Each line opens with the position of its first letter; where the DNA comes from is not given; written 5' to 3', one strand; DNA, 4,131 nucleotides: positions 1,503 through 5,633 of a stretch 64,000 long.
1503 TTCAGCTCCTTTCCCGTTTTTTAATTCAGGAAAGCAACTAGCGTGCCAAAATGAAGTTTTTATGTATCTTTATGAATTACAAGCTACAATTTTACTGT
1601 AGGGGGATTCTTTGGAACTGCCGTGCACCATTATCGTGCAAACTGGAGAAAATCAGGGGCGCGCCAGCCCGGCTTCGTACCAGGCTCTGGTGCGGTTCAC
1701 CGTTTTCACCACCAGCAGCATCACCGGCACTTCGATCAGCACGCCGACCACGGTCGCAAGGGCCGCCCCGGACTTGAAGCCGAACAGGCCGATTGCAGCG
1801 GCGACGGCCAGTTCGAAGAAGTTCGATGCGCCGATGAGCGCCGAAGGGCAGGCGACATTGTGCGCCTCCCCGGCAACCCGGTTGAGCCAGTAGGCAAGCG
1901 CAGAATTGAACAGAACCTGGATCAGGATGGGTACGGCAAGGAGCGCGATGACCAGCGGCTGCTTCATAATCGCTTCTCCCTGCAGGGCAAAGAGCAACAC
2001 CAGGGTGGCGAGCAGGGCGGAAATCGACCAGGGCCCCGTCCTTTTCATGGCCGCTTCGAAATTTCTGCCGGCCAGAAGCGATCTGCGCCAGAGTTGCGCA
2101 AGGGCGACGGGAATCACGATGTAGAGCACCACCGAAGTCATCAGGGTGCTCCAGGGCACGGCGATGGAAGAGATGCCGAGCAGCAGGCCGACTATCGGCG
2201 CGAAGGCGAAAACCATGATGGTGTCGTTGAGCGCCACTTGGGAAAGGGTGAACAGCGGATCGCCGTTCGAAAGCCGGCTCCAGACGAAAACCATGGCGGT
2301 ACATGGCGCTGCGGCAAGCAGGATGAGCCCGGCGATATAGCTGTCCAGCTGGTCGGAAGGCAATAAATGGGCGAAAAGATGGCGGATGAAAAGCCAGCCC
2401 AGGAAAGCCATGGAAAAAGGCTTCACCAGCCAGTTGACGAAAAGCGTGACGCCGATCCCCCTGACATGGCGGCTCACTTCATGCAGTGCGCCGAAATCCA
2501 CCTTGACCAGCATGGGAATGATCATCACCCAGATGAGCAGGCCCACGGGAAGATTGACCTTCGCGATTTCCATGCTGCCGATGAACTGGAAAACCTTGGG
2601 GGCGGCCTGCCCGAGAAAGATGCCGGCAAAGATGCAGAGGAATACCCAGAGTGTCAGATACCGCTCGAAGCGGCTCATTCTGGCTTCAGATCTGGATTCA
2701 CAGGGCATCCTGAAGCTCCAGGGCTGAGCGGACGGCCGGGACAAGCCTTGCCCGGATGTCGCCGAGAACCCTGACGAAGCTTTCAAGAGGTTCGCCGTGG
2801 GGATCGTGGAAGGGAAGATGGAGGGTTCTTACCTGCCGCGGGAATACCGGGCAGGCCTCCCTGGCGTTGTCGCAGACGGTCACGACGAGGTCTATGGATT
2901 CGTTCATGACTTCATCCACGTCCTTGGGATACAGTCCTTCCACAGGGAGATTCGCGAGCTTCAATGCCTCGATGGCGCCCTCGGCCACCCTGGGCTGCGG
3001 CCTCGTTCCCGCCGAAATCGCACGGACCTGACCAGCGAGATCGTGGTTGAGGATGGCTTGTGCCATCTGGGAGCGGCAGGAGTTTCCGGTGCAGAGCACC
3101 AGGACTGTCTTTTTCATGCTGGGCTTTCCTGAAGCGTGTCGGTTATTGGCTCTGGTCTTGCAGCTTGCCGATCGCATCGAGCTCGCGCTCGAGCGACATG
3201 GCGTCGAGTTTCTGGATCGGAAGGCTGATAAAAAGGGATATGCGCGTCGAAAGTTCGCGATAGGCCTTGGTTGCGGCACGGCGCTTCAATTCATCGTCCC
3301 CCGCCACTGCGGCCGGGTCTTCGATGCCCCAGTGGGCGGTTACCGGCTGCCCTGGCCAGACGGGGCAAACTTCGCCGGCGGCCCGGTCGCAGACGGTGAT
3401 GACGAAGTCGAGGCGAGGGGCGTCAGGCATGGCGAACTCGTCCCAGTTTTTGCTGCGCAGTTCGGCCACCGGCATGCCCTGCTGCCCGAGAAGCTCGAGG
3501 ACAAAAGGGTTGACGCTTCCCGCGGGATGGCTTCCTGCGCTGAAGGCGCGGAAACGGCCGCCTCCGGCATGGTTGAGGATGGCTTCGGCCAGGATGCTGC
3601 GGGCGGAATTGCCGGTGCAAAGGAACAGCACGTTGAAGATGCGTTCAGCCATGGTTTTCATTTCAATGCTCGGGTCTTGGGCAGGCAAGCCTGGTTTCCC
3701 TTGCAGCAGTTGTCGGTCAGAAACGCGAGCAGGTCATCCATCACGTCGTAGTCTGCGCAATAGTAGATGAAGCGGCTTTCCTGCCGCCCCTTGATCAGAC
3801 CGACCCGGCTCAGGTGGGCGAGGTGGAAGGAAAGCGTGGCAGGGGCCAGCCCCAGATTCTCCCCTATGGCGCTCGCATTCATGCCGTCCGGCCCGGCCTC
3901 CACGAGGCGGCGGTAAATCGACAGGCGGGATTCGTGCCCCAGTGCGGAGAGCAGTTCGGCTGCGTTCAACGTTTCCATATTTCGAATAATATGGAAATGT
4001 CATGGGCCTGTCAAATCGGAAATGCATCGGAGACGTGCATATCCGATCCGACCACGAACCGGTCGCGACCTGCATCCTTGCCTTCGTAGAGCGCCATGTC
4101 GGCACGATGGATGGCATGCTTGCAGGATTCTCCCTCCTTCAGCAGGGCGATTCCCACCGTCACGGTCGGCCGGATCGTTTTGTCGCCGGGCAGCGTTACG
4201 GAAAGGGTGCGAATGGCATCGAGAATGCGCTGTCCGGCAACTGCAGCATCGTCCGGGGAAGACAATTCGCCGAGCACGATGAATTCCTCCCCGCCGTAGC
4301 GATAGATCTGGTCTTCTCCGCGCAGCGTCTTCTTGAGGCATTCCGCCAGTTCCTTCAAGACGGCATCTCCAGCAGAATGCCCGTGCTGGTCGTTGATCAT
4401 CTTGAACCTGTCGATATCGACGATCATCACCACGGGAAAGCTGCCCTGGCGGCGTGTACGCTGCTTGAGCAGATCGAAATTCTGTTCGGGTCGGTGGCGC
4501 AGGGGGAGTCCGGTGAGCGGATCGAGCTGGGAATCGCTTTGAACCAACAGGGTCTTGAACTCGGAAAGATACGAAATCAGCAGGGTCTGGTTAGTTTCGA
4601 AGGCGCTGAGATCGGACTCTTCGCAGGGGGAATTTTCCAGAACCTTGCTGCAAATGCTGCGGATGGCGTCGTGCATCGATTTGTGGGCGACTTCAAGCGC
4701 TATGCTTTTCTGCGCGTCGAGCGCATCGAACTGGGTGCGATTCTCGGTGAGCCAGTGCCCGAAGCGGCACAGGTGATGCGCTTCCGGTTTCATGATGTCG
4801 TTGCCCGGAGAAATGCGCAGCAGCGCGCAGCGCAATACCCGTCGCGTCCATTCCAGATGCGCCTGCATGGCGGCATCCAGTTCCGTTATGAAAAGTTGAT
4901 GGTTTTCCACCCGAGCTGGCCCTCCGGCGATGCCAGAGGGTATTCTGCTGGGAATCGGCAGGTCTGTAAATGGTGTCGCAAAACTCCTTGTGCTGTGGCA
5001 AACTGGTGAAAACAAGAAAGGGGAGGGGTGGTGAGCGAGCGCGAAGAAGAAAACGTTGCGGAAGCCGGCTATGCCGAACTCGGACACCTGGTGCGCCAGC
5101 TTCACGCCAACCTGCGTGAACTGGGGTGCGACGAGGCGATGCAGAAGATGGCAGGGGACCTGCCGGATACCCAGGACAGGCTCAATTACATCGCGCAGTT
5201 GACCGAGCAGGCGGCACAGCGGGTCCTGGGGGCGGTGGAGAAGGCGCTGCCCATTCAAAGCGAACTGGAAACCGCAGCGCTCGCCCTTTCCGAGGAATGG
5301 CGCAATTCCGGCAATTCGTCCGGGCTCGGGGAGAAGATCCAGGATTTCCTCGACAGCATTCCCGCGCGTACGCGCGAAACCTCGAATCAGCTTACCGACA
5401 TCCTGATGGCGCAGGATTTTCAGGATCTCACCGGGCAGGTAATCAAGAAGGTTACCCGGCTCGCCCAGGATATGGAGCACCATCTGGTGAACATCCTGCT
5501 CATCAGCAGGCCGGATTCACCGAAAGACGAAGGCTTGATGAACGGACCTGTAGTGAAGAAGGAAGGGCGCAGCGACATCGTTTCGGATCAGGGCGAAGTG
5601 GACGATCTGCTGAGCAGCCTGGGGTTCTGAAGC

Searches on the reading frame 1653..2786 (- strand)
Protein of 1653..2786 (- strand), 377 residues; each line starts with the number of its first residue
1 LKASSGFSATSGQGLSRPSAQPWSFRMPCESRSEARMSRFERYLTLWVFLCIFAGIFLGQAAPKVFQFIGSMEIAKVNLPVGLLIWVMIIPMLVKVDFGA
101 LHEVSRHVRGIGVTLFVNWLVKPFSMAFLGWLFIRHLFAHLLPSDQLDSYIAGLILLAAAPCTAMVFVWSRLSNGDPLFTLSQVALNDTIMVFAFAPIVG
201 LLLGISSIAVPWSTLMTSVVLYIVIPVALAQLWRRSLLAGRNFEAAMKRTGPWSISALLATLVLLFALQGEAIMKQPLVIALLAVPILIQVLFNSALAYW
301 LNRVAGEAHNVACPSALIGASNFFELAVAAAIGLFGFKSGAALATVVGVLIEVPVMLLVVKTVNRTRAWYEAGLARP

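Call 49: search_protein_families(library=pfam, proteins=[window:1653-2786:-], max_evalue=0.00001)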
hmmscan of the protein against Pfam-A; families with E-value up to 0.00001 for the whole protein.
window:1653-2786:- (377 aa): 1 family
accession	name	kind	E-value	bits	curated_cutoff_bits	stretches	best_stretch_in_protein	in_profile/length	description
PF01758.21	SBF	-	2.4e-30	106.1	24.3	1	83-275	2-190/191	Sodium Bile acid symporter family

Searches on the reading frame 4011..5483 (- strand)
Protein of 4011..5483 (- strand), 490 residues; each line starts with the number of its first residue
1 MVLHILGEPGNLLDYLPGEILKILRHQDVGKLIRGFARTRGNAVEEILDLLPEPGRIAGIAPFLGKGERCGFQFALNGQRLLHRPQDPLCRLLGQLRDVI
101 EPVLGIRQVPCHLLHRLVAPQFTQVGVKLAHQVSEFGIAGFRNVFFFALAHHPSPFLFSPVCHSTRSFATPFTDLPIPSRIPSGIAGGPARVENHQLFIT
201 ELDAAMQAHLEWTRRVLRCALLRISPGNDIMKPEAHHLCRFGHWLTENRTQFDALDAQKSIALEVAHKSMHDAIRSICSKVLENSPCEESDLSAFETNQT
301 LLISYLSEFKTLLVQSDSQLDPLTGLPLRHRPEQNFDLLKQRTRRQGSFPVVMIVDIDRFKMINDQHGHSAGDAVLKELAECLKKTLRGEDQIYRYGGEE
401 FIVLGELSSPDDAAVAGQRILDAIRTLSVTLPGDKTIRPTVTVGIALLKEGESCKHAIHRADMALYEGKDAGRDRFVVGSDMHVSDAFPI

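Call 49: search_protein_families(library=pfam, proteins=[window:4011-5483:-], max_evalue=0.00001)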
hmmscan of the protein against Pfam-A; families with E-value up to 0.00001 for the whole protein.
window:4011-5483:- (490 aa): 2 families
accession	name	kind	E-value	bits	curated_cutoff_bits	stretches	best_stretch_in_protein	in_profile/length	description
PF00990.26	GGDEF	-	6.4e-38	130.5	23.8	1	319-475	2-161/161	Diguanylate cyclase, GGDEF domain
PF13682.11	CZB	-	2.2e-07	31.6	29.4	1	209-277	1-63/64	Chemoreceptor zinc-binding domain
